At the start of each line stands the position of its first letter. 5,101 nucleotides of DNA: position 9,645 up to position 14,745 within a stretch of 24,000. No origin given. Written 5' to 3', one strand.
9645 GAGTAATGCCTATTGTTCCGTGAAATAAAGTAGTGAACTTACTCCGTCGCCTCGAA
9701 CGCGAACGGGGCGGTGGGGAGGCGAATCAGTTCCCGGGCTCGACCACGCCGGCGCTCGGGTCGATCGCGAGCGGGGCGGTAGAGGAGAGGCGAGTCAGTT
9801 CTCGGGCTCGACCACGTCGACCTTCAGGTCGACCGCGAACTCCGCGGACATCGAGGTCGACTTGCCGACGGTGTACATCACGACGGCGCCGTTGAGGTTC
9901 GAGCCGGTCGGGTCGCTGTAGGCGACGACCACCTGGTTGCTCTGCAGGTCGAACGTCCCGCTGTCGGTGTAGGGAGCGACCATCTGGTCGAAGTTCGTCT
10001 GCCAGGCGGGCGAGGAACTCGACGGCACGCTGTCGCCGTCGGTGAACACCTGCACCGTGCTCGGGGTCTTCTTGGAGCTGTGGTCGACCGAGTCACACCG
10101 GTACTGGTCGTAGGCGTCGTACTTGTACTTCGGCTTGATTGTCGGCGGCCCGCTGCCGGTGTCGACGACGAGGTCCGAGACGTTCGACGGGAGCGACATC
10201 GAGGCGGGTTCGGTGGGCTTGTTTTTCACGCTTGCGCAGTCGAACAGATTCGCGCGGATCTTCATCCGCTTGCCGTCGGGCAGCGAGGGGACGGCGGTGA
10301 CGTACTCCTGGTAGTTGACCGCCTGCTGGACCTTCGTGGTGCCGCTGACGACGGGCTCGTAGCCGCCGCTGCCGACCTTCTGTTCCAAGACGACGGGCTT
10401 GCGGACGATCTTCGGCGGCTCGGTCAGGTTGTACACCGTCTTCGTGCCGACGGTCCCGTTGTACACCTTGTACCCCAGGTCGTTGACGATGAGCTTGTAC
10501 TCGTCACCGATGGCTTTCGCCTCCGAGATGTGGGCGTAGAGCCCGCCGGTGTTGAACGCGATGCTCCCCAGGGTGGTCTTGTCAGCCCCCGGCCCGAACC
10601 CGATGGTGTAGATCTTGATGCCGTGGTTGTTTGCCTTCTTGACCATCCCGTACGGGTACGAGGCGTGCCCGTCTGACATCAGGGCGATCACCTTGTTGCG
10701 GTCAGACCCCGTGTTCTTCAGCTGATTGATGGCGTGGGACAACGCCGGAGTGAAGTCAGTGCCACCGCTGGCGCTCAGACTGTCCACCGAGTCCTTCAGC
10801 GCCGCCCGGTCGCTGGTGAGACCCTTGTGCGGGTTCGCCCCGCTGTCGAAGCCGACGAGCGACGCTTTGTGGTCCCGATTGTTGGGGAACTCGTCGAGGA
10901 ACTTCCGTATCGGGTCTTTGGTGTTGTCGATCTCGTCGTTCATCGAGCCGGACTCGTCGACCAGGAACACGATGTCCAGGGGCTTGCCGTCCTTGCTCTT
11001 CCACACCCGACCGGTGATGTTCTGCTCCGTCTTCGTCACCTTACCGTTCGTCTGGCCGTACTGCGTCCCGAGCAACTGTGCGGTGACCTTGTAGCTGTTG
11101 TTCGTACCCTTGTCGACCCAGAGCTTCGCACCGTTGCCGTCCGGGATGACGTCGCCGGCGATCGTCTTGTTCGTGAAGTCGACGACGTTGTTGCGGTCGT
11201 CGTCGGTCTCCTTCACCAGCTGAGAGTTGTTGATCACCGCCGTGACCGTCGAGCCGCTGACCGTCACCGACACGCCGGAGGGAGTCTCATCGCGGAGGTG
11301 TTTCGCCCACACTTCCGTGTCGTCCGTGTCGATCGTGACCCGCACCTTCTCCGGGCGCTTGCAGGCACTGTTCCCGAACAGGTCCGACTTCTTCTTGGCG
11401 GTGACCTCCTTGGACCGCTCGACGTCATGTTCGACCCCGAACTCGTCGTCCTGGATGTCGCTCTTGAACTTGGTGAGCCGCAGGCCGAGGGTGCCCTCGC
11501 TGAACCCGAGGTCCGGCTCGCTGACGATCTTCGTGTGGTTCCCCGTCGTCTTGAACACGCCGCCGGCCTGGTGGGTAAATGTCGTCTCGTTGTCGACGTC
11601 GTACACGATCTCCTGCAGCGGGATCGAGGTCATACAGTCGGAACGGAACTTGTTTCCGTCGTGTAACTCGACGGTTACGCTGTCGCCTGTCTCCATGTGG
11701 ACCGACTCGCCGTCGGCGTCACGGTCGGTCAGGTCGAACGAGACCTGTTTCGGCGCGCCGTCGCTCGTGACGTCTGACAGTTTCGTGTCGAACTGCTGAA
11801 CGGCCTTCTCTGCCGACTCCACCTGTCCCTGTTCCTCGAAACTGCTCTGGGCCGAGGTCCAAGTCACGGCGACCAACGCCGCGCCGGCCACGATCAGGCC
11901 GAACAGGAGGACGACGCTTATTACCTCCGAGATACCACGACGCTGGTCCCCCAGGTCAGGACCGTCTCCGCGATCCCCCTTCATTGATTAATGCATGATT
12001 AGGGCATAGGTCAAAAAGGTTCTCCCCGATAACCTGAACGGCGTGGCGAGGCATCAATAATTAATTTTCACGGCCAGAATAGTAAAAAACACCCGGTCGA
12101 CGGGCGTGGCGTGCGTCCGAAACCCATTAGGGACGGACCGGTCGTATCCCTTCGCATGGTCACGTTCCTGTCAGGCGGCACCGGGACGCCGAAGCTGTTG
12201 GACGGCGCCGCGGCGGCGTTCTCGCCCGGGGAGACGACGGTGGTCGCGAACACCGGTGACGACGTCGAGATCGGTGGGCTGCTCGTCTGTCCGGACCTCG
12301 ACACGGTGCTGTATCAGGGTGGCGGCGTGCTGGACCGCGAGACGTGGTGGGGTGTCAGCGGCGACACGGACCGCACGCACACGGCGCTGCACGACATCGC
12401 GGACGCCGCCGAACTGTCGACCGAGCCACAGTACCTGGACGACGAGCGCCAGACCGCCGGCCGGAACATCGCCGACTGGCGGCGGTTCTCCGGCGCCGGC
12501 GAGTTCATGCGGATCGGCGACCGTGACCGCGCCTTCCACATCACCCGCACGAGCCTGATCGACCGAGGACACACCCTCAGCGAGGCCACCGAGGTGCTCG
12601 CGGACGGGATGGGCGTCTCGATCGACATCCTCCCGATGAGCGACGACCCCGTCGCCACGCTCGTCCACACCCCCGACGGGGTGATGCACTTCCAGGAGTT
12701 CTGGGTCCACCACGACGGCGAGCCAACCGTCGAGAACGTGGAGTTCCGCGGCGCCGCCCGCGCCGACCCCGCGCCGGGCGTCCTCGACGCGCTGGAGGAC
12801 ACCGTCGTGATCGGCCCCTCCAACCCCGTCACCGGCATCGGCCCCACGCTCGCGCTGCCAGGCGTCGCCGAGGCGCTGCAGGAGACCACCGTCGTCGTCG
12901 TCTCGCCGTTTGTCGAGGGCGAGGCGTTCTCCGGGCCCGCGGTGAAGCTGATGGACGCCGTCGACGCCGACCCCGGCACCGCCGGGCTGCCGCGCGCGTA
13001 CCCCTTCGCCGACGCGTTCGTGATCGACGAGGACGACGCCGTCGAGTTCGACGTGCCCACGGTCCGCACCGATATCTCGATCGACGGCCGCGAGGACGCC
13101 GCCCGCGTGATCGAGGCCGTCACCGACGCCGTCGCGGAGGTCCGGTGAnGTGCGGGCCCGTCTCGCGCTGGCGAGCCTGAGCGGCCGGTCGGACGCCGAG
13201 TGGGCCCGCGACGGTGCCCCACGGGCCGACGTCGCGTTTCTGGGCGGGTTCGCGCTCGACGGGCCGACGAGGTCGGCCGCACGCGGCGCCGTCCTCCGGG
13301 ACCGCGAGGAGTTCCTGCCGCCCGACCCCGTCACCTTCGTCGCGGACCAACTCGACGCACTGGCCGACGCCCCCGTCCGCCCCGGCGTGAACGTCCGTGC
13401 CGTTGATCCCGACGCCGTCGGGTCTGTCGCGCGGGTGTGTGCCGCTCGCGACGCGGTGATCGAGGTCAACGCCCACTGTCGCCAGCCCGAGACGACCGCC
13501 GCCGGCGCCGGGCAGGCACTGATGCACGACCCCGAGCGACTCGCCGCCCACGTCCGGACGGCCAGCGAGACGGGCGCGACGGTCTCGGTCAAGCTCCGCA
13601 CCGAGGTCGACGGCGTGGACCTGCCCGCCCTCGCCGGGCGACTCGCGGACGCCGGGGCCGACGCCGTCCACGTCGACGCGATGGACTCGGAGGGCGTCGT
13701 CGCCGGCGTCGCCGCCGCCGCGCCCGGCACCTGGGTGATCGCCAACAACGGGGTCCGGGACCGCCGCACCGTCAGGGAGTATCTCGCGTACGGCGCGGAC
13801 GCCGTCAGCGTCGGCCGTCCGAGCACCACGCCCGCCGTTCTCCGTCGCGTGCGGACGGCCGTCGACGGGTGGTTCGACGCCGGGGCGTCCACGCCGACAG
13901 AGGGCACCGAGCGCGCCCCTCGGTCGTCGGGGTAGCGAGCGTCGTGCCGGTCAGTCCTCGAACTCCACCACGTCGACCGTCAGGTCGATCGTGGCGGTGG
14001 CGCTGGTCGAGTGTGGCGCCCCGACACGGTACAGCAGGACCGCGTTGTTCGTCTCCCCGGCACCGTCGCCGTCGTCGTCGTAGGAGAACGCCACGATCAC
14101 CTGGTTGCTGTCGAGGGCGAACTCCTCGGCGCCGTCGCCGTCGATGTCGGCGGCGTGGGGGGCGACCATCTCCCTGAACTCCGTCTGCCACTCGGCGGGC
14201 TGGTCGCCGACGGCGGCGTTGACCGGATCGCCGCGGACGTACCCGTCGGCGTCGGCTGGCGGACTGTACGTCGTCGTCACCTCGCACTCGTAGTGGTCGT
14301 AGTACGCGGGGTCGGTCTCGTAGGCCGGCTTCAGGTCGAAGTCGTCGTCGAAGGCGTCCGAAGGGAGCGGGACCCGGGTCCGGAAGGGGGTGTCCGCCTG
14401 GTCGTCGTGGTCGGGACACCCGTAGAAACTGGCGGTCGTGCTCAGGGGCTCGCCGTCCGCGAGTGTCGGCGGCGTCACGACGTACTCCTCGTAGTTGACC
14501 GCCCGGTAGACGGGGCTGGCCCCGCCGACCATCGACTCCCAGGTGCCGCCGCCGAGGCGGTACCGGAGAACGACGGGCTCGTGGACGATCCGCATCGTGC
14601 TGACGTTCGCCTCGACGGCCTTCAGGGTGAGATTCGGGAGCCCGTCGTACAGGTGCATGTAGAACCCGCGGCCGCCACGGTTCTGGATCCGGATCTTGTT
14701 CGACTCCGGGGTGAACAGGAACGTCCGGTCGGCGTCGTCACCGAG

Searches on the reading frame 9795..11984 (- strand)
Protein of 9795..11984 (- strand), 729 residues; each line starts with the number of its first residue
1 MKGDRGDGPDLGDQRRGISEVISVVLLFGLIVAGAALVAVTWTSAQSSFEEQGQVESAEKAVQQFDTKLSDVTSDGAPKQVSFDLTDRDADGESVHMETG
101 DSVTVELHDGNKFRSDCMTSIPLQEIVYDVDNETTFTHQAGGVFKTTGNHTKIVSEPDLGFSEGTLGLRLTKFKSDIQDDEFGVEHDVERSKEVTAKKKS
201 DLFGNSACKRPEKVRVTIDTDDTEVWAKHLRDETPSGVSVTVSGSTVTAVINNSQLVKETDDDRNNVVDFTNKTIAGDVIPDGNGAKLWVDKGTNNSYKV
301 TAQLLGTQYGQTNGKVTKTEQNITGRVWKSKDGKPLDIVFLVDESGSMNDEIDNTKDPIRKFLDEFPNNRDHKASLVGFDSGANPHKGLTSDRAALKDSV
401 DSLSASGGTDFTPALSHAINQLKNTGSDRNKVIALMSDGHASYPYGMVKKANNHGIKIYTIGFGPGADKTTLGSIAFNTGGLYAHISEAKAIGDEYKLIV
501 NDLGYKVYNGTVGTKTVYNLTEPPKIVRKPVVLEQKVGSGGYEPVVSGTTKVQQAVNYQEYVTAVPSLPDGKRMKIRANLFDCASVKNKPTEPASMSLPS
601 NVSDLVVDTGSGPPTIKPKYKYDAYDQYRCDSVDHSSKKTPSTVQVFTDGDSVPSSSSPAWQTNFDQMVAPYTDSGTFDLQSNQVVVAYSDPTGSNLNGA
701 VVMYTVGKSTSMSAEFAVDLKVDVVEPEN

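Call 9: search_protein_families(library=pfam, proteins=[window:9795-11984:-], max_evalue=1)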
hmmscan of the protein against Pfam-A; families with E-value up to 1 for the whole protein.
window:9795-11984:- (729 aa): 8 families
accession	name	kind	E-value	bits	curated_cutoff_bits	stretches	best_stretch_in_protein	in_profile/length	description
PF23960.2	DUF7289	-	3e-22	79.8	27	1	16-240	1-208/238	Family of unknown function (DUF7289)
PF00092.34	VWA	-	1.7e-19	71.1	23.8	1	337-485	1-161/174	von Willebrand factor type A domain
PF13519.12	VWA_2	-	3.6e-15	56.9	27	1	338-440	1-107/107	von Willebrand factor type A domain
PF13768.12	VWA_3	-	1.9e-08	34.9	27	1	337-483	2-153/155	von Willebrand factor type A domain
PF25106.1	VWA_4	-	4.3e-06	26.8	27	1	338-419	2-85/169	von Willebrand factor A domain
PF05762.20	VWA_CoxE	-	9.6e-05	22.3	26.4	1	322-444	42-164/222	VWA domain containing CoxE-like protein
PF07790.16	Pilin_N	-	0.03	15.6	25.2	1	16-68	1-53/78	Archaeal Type IV pilin, N-terminal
PF09967.15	DUF2201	-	0.03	14.9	26.4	0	338-419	1-76/123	VWA-like domain (DUF2201)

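Call 10: search_protein_families(library=ncbifam, proteins=[window:9795-11984:-], max_evalue=1)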
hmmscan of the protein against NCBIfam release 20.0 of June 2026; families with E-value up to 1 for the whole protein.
window:9795-11984:- (729 aa): 10 families
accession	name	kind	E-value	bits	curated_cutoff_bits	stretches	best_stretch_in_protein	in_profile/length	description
TIGR03788.1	marine_srt_targ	equivalog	1.2e-10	40.5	551.65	1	336-498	272-440/629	marine proteobacterial sortase target protein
TIGR02442.1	Cob-chelat-sub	hypoth_equivalog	2.5e-08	32.8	779.45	1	303-446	440-587/641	putative cobaltochelatase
TIGR03436.1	acidobact_VWFA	subfamily_domain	4.8e-08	32.8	81.25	1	327-463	64-219/324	VWA domain-containing protein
NF047508.1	VWA_BatA_Lepto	exception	1.2e-07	31.1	380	1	334-467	87-232/315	VWA domain-containing protein BatA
NF047506.1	VWA_BatB_Lepto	exception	3.7e-06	26.3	350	1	329-442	79-199/324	VWA domain-containing protein BatB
TIGR02031.1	BchD-ChlD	equivalog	0.00065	18.5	499.55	1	338-442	426-533/608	magnesium chelatase ATPase subunit D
NF033757.1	gliding_CglB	equivalog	0.016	14.2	200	1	324-356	24-55/402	adventurous gliding motility lipoprotein CglB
TIGR02537.2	arch_flag_Nterm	domain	0.042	13.4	20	1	15-40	2-27/33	archaellin/type IV pilin N-terminal domain-containing protein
NF050032.1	Rv1733c_fam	subfamily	0.049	13.5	80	1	21-105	22-115/180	Rv1733c family protein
NF010755.0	PRK14158.1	equivalog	0.16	11.4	200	1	399-439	137-177/198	nucleotide exchange factor GrpE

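Call 81: search_protein_families(library=padloc, proteins=[window:9795-11984:-], max_evalue=0.001)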
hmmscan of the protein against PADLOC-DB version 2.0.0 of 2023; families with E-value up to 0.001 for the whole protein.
window:9795-11984:- (729 aa): 0 families

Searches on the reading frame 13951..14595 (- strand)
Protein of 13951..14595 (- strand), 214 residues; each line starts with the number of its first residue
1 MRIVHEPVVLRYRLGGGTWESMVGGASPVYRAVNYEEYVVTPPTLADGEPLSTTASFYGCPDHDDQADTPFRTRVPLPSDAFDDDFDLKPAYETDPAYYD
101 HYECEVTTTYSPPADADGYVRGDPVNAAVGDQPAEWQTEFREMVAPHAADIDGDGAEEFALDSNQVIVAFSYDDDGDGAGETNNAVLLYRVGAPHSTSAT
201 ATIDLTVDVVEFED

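Call 61: search_protein_families(library=pfam, proteins=[window:13951-14595:-], max_evalue=0.01)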
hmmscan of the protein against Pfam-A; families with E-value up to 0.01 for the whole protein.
window:13951-14595:- (214 aa): 0 families

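Call 74: find_homologous_proteins(query=A8, max_evalue=0.001)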
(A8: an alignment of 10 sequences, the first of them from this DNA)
Query A8 (10 sequences): 4153 candidates shared short words with the query, none scored E <= 0.001.
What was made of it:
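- Tried and rejected: With the C module alone it found nothing (call 74).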

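Call 83: search_solved_structures(query=A8, max_evalue=1)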
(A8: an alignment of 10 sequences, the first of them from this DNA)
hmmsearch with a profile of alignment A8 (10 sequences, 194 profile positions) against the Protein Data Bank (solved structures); distinct sequences matched with E-value up to 1: 9.
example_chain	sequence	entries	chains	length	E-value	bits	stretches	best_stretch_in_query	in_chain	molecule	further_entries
6ynx_j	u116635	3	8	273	0.36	13.7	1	89-156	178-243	ATPTT5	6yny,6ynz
2jt3_A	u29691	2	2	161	0.45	13.3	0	113-159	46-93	Troponin C | Troponin C, slow skeletal and cardiac muscles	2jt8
2jt0_A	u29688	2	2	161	0.47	13.3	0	113-159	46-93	Troponin C, slow skeletal and cardiac muscles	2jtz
1dtl_A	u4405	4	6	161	0.69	12.7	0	113-159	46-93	CARDIAC TROPONIN C | Troponin C | Troponin C, slow skeletal and cardiac muscles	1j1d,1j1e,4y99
1aj4_A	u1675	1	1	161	0.75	12.6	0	113-159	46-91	TROPONIN C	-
8fmm_A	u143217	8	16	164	0.81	12.5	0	113-159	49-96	Troponin C, slow skeletal and cardiac muscles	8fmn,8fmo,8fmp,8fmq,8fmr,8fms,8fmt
6klt_A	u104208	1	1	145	0.86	12.4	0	113-159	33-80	Troponin C, slow skeletal and cardiac muscles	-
1tcf_A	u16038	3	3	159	0.95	12.3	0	113-159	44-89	TROPONIN C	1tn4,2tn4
2n79_C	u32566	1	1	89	0.98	12.2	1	101-156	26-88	Troponin C, slow skeletal and cardiac muscles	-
